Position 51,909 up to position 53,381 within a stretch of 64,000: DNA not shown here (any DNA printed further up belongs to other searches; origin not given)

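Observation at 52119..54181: QueC-acetyltransferase fusion, mazG and tRNA-Asp(GUC): candidate new 7-deazaguanine acylation system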

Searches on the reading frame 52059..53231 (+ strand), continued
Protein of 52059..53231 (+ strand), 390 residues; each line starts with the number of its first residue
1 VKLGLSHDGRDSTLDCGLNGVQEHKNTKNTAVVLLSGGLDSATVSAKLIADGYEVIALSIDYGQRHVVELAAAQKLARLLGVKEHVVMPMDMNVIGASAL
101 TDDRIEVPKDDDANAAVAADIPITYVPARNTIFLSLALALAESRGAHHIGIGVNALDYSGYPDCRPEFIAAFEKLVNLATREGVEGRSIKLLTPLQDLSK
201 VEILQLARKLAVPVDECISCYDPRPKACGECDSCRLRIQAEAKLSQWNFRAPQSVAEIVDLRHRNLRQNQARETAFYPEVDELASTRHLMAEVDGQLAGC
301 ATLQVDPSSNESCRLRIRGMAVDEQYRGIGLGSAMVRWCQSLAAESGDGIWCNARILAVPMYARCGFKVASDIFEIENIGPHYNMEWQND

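Call 63: search_protein_families(library=pfam, proteins=[P0209, P0212, P0236, P0241, P0259, P0280, P0311, P0264, P0249, P0223], max_evalue=0.0001)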
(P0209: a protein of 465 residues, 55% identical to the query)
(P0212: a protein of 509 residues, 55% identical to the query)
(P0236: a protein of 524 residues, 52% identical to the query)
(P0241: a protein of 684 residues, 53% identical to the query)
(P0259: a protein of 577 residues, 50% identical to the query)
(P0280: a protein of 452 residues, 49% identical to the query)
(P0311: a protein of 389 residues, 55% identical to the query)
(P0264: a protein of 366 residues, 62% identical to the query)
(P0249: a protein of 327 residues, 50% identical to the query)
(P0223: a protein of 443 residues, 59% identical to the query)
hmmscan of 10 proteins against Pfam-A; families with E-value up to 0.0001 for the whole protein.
P0209 (465 aa): 4 families
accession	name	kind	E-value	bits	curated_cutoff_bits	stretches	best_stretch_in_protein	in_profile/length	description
PF06508.19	QueC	-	1.7e-69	234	22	1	1-217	3-209/210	Queuosine biosynthesis protein QueC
PF04055.27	Radical_SAM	-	1.1e-13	52.1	29.5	1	280-353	5-87/166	Radical SAM superfamily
PF00733.27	Asn_synthase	-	1.9e-08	34.8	21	1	2-57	22-78/354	Asparagine synthase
PF02568.20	ThiI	-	8.5e-05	22.7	20.5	0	1-49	7-56/197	Thiamine biosynthesis protein (ThiI)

P0212 (509 aa): 5 families
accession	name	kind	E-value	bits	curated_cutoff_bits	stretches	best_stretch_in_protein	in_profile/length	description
PF06508.19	QueC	-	4e-71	239.3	22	1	4-220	1-209/210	Queuosine biosynthesis protein QueC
PF03819.22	MazG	-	5.7e-25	87.8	22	1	273-346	1-74/74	MazG nucleotide pyrophosphohydrolase domain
PF00733.27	Asn_synthase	-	3.7e-08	33.8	21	1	7-77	22-91/354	Asparagine synthase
PF01503.22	PRA-PH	-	5e-08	33.7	21.3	0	415-465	32-80/86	Phosphoribosyl-ATP pyrophosphohydrolase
PF02568.20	ThiI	-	2.2e-05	24.6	20.5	0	4-52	5-54/197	Thiamine biosynthesis protein (ThiI)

P0236 (524 aa): 4 families
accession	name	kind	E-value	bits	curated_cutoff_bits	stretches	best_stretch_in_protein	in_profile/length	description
PF06508.19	QueC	-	1.8e-66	224.1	22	1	8-235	1-209/210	Queuosine biosynthesis protein QueC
PF03819.22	MazG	-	1.2e-28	99.6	22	2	289-366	1-74/74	MazG nucleotide pyrophosphohydrolase domain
PF01503.22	PRA-PH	-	3e-06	28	21.3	0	434-480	31-77/86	Phosphoribosyl-ATP pyrophosphohydrolase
PF00733.27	Asn_synthase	-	6e-05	23.3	21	0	9-68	20-79/354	Asparagine synthase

P0241 (684 aa): 3 families
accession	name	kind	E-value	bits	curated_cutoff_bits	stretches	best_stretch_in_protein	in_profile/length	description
PF06508.19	QueC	-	8.6e-69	231.7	22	2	4-133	1-127/210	Queuosine biosynthesis protein QueC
PF14890.11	Intein_splicing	-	6.8e-17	62.1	35.8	1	151-584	11-155/155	Intein splicing domain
PF00733.27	Asn_synthase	-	1.9e-10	41.4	21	1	7-62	22-78/354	Asparagine synthase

P0259 (577 aa): 9 families
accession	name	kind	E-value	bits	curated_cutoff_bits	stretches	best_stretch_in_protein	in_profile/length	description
PF06508.19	QueC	-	1.8e-68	230.6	22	1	7-220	1-209/210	Queuosine biosynthesis protein QueC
PF01370.27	Epimerase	-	2.1e-44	152.2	20.9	1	262-503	1-240/240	NAD dependent epimerase/dehydratase family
PF16363.11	GDP_Man_Dehyd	-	1.7e-35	123.5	27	1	263-564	1-330/332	GDP-mannose 4,6 dehydratase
PF07993.18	NAD_binding_4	-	5.4e-12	45.9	20.1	1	264-440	1-209/258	Male sterility protein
PF01073.25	3Beta_HSD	-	2.9e-11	43.4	22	1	263-493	1-233/280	3-beta hydroxysteroid dehydrogenase/isomerase family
PF04321.23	RmlD_sub_bind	-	2.2e-09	37.3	27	1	262-445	3-158/287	RmlD substrate binding domain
PF13460.12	NAD_binding_10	-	2.6e-07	31.1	27.2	1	266-421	1-133/184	NAD(P)H-binding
PF02719.21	Polysacc_synt_2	-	2e-06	27.7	20.2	1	262-383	1-128/293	Polysaccharide biosynthesis protein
PF00733.27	Asn_synthase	-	6.8e-05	23.1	21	0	6-64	18-77/354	Asparagine synthase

P0280 (452 aa): 3 families
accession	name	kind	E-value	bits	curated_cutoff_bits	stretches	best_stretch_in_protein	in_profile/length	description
PF06508.19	QueC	-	4.4e-70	235.9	22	1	3-212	1-209/210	Queuosine biosynthesis protein QueC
PF04055.27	Radical_SAM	-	3e-13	50.7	29.5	1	253-395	5-164/166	Radical SAM superfamily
PF02568.20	ThiI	-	8.1e-06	26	20.5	0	3-53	5-55/197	Thiamine biosynthesis protein (ThiI)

P0311 (389 aa): 2 families
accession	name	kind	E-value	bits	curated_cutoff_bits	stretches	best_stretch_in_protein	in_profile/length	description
PF06508.19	QueC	-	1.5e-50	172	22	1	4-172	2-164/210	Queuosine biosynthesis protein QueC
PF00733.27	Asn_synthase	-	2.2e-06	28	21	1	6-61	22-78/354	Asparagine synthase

P0264 (366 aa): 2 families
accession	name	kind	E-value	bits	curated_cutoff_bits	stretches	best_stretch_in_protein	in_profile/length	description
PF06508.19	QueC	-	3.4e-49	167.6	22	1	17-164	2-148/210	Queuosine biosynthesis protein QueC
PF00733.27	Asn_synthase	-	1.3e-05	25.5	21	1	15-76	18-80/354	Asparagine synthase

P0249 (327 aa): 2 families
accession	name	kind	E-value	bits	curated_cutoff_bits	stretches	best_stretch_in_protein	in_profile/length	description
PF06508.19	QueC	-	9.4e-74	247.9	22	1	6-216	1-209/210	Queuosine biosynthesis protein QueC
PF00733.27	Asn_synthase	-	3.4e-05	24.1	21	1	7-62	21-78/354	Asparagine synthase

P0223 (443 aa): 2 families
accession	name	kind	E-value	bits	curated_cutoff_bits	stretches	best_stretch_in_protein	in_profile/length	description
PF06508.19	QueC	-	1.9e-67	227.3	22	2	180-289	85-186/210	Queuosine biosynthesis protein QueC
PF00733.27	Asn_synthase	-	3e-07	30.9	21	1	18-71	22-76/354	Asparagine synthase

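Call 64: find_encoding_contigs(protein=P0212, flank=6000, max_places=3)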
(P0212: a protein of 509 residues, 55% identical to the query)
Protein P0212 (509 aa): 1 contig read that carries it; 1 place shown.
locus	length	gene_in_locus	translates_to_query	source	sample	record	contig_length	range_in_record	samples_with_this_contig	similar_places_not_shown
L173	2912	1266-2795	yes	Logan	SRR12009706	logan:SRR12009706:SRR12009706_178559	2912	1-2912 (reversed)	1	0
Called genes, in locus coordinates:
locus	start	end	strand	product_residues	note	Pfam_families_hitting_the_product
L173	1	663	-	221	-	?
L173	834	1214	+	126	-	-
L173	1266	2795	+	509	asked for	PF00733:Asn_synthase, PF02568:ThiI (faint), PF06508:QueC, PF01503:PRA-PH (faint), PF03819:MazG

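Call 66: find_homologous_proteins(query=P0212, max_evalue=1e-10)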
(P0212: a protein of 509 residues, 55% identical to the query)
Query P0212 (509 aa): 7997 proteins with E <= 1e-10 among 8000 candidates; the best 120 are listed.
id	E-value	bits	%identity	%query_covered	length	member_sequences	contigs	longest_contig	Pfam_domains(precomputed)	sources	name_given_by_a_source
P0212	0.0e+0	1112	100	100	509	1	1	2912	PF00733.28,PF03819.23,PF06508.20,PF02568.21,PF01503.23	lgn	-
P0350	2.3e-291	985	88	100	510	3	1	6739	PF00733.28,PF03819.23,PF06508.20,PF01503.23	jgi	jgi:7-cyano-7-deazaguanine synthase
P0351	3.4e-148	513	53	98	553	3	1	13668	PF03819.23,PF06508.20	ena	-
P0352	1.3e-147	511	52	98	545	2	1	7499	PF03819.23,PF06508.20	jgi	-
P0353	1.7e-145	504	54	98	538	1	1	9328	PF03819.23,PF06508.20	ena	-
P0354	5.3e-140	486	53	98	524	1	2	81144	PF00733.28,PF03819.23,PF06508.20,PF01503.23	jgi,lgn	jgi:7-cyano-7-deazaguanine synthase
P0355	1.7e-134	468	50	99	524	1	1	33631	PF03819.23,PF06508.20,PF01503.23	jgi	jgi:7-cyano-7-deazaguanine synthase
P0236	3.0e-134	467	51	99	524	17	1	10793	PF03819.23,PF06508.20,PF01503.23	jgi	jgi:7-cyano-7-deazaguanine synthase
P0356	6.4e-134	466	51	99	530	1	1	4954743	PF03819.23,PF06508.20,PF01503.23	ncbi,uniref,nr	ncbi:Nucleoside triphosphate pyrophosphohydrolase [Planctomycetes bacterium Pla163]|uniref:7-cyano-7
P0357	1.1e-130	455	50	98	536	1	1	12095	PF00733.28,PF03819.23,PF06508.20,PF01503.23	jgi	jgi:7-cyano-7-deazaguanine synthase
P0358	3.1e-129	450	49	99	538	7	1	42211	PF03819.23,PF06508.20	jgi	jgi:7-cyano-7-deazaguanine synthase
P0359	5.8e-124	433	55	78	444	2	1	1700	PF03819.23,PF06508.20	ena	-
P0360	4.8e-122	426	47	97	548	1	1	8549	PF03819.23,PF06508.20,PF01503.23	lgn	-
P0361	4.8e-104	367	57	43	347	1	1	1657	PF06508.20,PF02568.21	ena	-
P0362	3.1e-100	355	48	80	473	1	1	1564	PF03819.23,PF06508.20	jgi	jgi:MazG family protein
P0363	2.1e-93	332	52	60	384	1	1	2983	PF03819.23,PF06508.20,PF01503.23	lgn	-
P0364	4.2e-92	328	53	38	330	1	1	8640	PF06508.20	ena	-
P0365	8.9e-89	317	59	45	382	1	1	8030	PF03819.23,PF06508.20,PF01503.23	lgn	-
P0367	3.5e-84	302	60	44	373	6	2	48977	PF03819.23,PF06508.20,PF01503.23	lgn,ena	-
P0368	2.4e-82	296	65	46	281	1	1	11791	PF00733.28,PF06508.20,PF02568.21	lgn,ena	-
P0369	1.5e-81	293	61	45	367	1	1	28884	PF00733.28,PF06508.20,PF02568.21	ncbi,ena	-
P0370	1.5e-81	293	65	44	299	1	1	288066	PF00733.28,PF06508.20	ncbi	-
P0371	2.4e-81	292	63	45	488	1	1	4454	PF00733.28,PF06508.20,PF04055.28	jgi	-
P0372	9.0e-81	290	45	71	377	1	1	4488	PF06508.20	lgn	-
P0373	9.1e-81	290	65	46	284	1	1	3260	PF00733.28,PF06508.20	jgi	jgi:7-cyano-7-deazaguanine synthase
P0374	2.8e-80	289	59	47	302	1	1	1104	PF00733.28,PF06508.20,PF02568.21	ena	-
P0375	1.3e-79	287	61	45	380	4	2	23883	PF00733.28,PF06508.20,PF13366.13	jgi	jgi:7-cyano-7-deazaguanine synthase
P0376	2.5e-79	286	62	44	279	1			PF00733.28,PF06508.20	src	-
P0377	4.4e-79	285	60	44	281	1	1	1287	PF00733.28,PF06508.20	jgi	jgi:7-cyano-7-deazaguanine synthase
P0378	7.0e-79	284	62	44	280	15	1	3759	PF00733.28,PF06508.20,PF02568.21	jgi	jgi:7-cyano-7-deazaguanine synthase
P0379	1.1e-78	283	62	44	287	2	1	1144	PF00733.28,PF06508.20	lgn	-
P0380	1.8e-78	283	62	44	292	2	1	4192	PF00733.28,PF06508.20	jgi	jgi:7-cyano-7-deazaguanine synthase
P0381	2.6e-78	282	60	44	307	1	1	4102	PF00733.28,PF06508.20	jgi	jgi:7-cyano-7-deazaguanine synthase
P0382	2.9e-78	282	62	44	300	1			PF00733.28,PF06508.20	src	-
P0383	3.3e-78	282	61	44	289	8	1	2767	PF00733.28,PF06508.20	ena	-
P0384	3.6e-78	282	60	44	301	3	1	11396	PF00733.28,PF06508.20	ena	-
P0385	4.2e-78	282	68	21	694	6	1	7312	PF00733.28,PF06508.20,PF14528.12,PF14890.12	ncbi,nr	ncbi:MAG TPA: 7-cyano-7-deazaguanine synthase [Urbifossiella sp.]|nr:7-cyano-7-deazaguanine synthase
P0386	5.6e-78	281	61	45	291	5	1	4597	PF00733.28,PF06508.20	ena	-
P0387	6.4e-78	281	62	44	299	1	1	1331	PF00733.28,PF06508.20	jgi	jgi:7-cyano-7-deazaguanine synthase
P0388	7.9e-78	281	64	45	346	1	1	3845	PF07238.20,PF00733.28,PF06508.20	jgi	jgi:7-cyano-7-deazaguanine synthase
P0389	1.0e-77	280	61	44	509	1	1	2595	PF13847.13,PF13489.13,PF00733.28,PF06508.20,PF13649.13,PF01135.26,PF01209.25,PF08241.19,PF08242.19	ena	-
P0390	1.1e-77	280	62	44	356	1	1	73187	PF00733.28,PF06508.20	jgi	jgi:7-cyano-7-deazaguanine synthase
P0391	1.5e-77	280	59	44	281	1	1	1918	PF00733.28,PF06508.20,PF02568.21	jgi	jgi:7-cyano-7-deazaguanine synthase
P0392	2.8e-77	279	60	45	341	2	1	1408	PF00733.28,PF06508.20,PF02568.21,PF03060.22,PF02581.24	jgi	jgi:7-cyano-7-deazaguanine synthase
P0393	6.3e-77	278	61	44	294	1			PF06508.20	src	-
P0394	1.1e-76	277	58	46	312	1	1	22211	PF00733.28,PF06508.20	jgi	jgi:7-cyano-7-deazaguanine synthase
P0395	1.3e-76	277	60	27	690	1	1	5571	PF00733.28,PF06508.20,PF14890.12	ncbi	-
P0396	1.4e-76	276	59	44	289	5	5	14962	PF00733.28,PF06508.20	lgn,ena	-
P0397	1.5e-76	276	57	50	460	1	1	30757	PF00733.28,PF06508.20,PF04055.28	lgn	-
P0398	1.7e-76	276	62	45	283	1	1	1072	PF06508.20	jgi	jgi:7-cyano-7-deazaguanine synthase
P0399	1.9e-76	276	60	44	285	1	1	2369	PF00733.28,PF06508.20,PF02568.21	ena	-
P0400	2.1e-76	276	59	45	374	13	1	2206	PF00733.28,PF06508.20,PF13366.13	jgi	jgi:7-cyano-7-deazaguanine synthase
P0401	2.4e-76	276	54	50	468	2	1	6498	PF00733.28,PF06508.20,PF04055.28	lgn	-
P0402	2.7e-76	276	59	46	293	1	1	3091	PF00733.28,PF06508.20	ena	-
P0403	2.9e-76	276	60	45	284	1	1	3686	PF00733.28,PF06508.20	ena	-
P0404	3.3e-76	275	61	46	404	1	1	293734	PF00733.28,PF06508.20,PF04055.28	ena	-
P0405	4.4e-76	275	59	44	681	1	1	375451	PF00733.28,PF06508.20,PF00764.26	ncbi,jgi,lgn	-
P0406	5.1e-76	275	60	45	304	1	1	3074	PF00733.28,PF06508.20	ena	-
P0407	7.9e-76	274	56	45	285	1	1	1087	PF00733.28,PF06508.20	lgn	-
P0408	8.7e-76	274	63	44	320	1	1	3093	PF00733.28,PF06508.20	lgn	-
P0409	1.6e-75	273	60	44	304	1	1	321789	PF06508.20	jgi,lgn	jgi:7-cyano-7-deazaguanine synthase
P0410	1.8e-75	273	62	45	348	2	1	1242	PF07238.20,PF00733.28,PF06508.20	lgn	-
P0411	2.5e-75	272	59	44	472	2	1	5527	PF00733.28,PF06508.20,PF04055.28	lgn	-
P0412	3.1e-75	272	61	46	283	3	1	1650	PF00733.28,PF06508.20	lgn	-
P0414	3.5e-75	272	59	44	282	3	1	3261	PF00733.28,PF06508.20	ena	-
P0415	5.2e-75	271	62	44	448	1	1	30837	PF00733.28,PF06508.20,PF04055.28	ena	-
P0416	5.4e-75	271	59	44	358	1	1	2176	PF00733.28,PF04134.18,PF06508.20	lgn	-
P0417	5.6e-75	271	63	44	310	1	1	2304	PF00733.28,PF06508.20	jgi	-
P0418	6.5e-75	271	61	43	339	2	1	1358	PF00733.28,PF01934.23,PF06508.20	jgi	jgi:7-cyano-7-deazaguanine synthase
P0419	6.8e-75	271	62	43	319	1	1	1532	PF00733.28,PF06508.20,PF01497.24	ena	-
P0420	8.0e-75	271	58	45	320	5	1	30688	PF00733.28,PF06508.20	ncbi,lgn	-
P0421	1.2e-74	270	61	43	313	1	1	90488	PF00733.28,PF06508.20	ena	-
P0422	1.2e-74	270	61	44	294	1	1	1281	PF00733.28,PF06508.20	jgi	jgi:7-cyano-7-deazaguanine synthase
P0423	1.7e-74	270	61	45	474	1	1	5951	PF00733.28,PF06508.20,PF04055.28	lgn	-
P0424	1.7e-74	270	58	45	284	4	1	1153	PF06508.20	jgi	-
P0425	2.0e-74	269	60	44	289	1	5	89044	PF00733.28,PF06508.20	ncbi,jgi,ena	-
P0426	2.4e-74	269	60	44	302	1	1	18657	PF00733.28,PF06508.20,PF02568.21,PF00764.26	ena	-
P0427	2.5e-74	269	61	43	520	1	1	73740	PF00733.28,PF06508.20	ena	-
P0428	3.4e-74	269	60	44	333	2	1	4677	PF00733.28,PF06508.20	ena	-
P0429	4.3e-74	268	57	45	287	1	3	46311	PF00733.28,PF06508.20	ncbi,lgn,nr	ncbi:MAG: 7-cyano-7-deazaguanine synthase QueC [Deltaproteobacteria bacterium]|nr:7-cyano-7-deazagua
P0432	5.6e-74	268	58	45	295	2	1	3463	PF00733.28,PF06508.20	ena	-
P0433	5.6e-74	268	56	46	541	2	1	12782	PF00733.28,PF06508.20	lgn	-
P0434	6.2e-74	268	61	44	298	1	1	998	PF00733.28,PF06508.20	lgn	-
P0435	6.4e-74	268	63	44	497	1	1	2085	PF00733.28,PF06508.20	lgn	-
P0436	7.2e-74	268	61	23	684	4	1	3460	PF00733.28,PF06508.20,PF14890.12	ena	-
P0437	8.5e-74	267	59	43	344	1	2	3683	PF00733.28,PF01934.23,PF06508.20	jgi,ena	-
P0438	9.2e-74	267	59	44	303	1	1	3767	PF00733.28,PF06508.20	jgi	jgi:7-cyano-7-deazaguanine synthase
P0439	1.1e-73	267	60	44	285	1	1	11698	PF00733.28,PF06508.20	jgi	jgi:7-cyano-7-deazaguanine synthase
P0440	1.4e-73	267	61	44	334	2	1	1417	PF06508.20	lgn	-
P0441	1.4e-73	267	59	44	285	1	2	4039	PF00733.28,PF06508.20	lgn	-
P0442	1.4e-73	267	57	45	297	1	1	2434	PF06508.20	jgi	jgi:7-cyano-7-deazaguanine synthase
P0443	1.9e-73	266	62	22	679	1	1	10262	PF00733.28,PF06508.20,PF14528.12,PF14890.12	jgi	jgi:7-cyano-7-deazaguanine synthase in queuosine biosynthesis/intein/homing endonuclease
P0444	1.9e-73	266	57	45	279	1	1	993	PF00733.28,PF06508.20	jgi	jgi:7-cyano-7-deazaguanine synthase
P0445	2.3e-73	266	59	44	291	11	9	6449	PF00733.28,PF06508.20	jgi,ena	-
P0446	2.4e-73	266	59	43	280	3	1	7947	PF00733.28,PF06508.20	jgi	-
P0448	2.8e-73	266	60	44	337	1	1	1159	PF00733.28,PF01934.23,PF06508.20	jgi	jgi:7-cyano-7-deazaguanine synthase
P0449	4.0e-73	265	58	46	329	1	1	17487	PF00733.28,PF06508.20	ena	-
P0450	4.5e-73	265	61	43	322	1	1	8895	PF12728.14,PF00733.28,PF06508.20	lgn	-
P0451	5.4e-73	265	63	44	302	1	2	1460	PF00733.28,PF06508.20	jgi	jgi:7-cyano-7-deazaguanine synthase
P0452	6.9e-73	264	57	44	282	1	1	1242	PF00733.28,PF06508.20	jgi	jgi:7-cyano-7-deazaguanine synthase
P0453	9.2e-73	264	58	44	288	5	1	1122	PF00733.28,PF06508.20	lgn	-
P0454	1.0e-72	264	59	44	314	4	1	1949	PF12728.14,PF00733.28,PF06508.20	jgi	jgi:7-cyano-7-deazaguanine synthase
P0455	1.0e-72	264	58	44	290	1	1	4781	PF00733.28,PF06508.20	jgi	jgi:7-cyano-7-deazaguanine synthase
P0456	1.3e-72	263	56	46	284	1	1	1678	PF00733.28,PF06508.20,PF02568.21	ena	-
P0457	1.5e-72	263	58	44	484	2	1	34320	PF13847.13,PF13489.13,PF00733.28,PF06508.20,PF13649.13,PF08241.19,PF08242.19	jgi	jgi:7-cyano-7-deazaguanine synthase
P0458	1.9e-72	263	51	45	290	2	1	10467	PF00733.28,PF06508.20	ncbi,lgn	-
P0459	2.3e-72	263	56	45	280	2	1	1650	PF00733.28,PF06508.20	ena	-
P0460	2.4e-72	263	58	45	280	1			PF00733.28,PF06508.20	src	-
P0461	2.4e-72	263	56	44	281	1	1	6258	PF06508.20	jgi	jgi:7-cyano-7-deazaguanine synthase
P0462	4.7e-72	262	58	27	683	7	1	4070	PF00733.28,PF06508.20,PF14890.12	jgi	-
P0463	6.2e-72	261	61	44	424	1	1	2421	PF00733.28,PF06508.20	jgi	jgi:7-cyano-7-deazaguanine synthase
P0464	6.8e-72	261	59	45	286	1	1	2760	PF00733.28,PF06508.20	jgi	jgi:7-cyano-7-deazaguanine synthase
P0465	6.9e-72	261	57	44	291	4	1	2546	PF00733.28,PF06508.20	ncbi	-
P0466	7.2e-72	261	58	45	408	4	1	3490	PF12728.14,PF00733.28,PF06508.20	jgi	-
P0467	7.6e-72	261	58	44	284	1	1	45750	PF00733.28,PF06508.20,PF02568.21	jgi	jgi:7-cyano-7-deazaguanine synthase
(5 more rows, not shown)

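Call 67: find_encoding_contigs(protein=P0356, flank=8000, max_places=1)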
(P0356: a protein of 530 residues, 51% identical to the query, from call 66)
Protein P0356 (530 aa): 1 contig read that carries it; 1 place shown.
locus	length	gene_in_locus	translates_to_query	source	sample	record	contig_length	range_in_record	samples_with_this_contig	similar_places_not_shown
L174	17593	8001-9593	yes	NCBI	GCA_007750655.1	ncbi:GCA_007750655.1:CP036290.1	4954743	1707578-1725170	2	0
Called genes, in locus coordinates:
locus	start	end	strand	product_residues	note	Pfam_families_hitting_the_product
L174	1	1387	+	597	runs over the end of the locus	PF13641:Glyco_tranf_2_3, PF00535:Glycos_transf_2, PF10111:Glyco_tranf_2_2 (faint), PF13632:Glyco_trans_2_3 (weak)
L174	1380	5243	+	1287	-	PF00535:Glycos_transf_2, PF10111:Glyco_tranf_2_2, PF13641:Glyco_tranf_2_3, PF13632:Glyco_trans_2_3 (weak), PF02709:Glyco_transf_7C, PF00535:Glycos_transf_2, PF10111:Glyco_tranf_2_2, PF13641:Glyco_tranf_2_3, +1 more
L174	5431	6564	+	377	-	PF01738:DLH (faint), PF00326:Peptidase_S9 (weak)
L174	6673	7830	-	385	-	PF01883:FeS_assembly_P, PF07015:VirC1 (faint), PF09140:MipZ, PF10609:ParA, PF13614:AAA_31, PF00142:Fer4_NifH (weak), PF01656:CbiA, PF10609:ParA (weak)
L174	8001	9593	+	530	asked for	PF06508:QueC, PF01503:PRA-PH (faint), PF03819:MazG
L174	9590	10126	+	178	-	-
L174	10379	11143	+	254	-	PF00005:ABC_tran, PF13401:AAA_22 (faint)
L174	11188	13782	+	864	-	PF02687:FtsX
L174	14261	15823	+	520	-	PF01612:DNA_pol_A_exo1, PF00570:HRDC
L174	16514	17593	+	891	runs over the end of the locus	PF00330:Aconitase, PF00694:Aconitase_C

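Call 68: find_encoding_contigs(protein=P0354, flank=8000, max_places=1)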
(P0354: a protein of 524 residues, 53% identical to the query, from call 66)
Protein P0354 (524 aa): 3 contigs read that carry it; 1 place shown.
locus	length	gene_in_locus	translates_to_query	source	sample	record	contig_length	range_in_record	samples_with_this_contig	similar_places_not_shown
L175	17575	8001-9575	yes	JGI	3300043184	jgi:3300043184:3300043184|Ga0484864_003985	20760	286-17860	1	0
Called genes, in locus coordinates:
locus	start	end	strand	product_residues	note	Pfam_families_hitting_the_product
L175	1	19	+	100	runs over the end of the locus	?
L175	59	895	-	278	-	PF00497:SBP_bac_3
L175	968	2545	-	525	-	PF00512:HisKA, PF02518:HATPase_c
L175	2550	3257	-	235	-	PF00072:Response_reg, PF00486:Trans_reg_C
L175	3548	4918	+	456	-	PF00578:AhpC-TSA, PF08534:Redoxin, PF00085:Thioredoxin (weak), PF13905:Thioredoxin_8 (faint)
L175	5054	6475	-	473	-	-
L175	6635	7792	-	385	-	PF01883:FeS_assembly_P, PF00142:Fer4_NifH (weak), PF09140:MipZ (weak), PF10609:ParA, PF13614:AAA_31, PF01656:CbiA, PF10609:ParA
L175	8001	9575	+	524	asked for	PF00733:Asn_synthase (weak), PF06508:QueC, PF01503:PRA-PH (faint), PF03819:MazG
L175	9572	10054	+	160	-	-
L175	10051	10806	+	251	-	PF00005:ABC_tran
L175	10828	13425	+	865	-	PF12704:MacB_PCD (weak), PF02687:FtsX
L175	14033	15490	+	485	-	PF01612:DNA_pol_A_exo1, PF00570:HRDC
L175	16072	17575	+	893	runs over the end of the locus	PF00330:Aconitase, PF00694:Aconitase_C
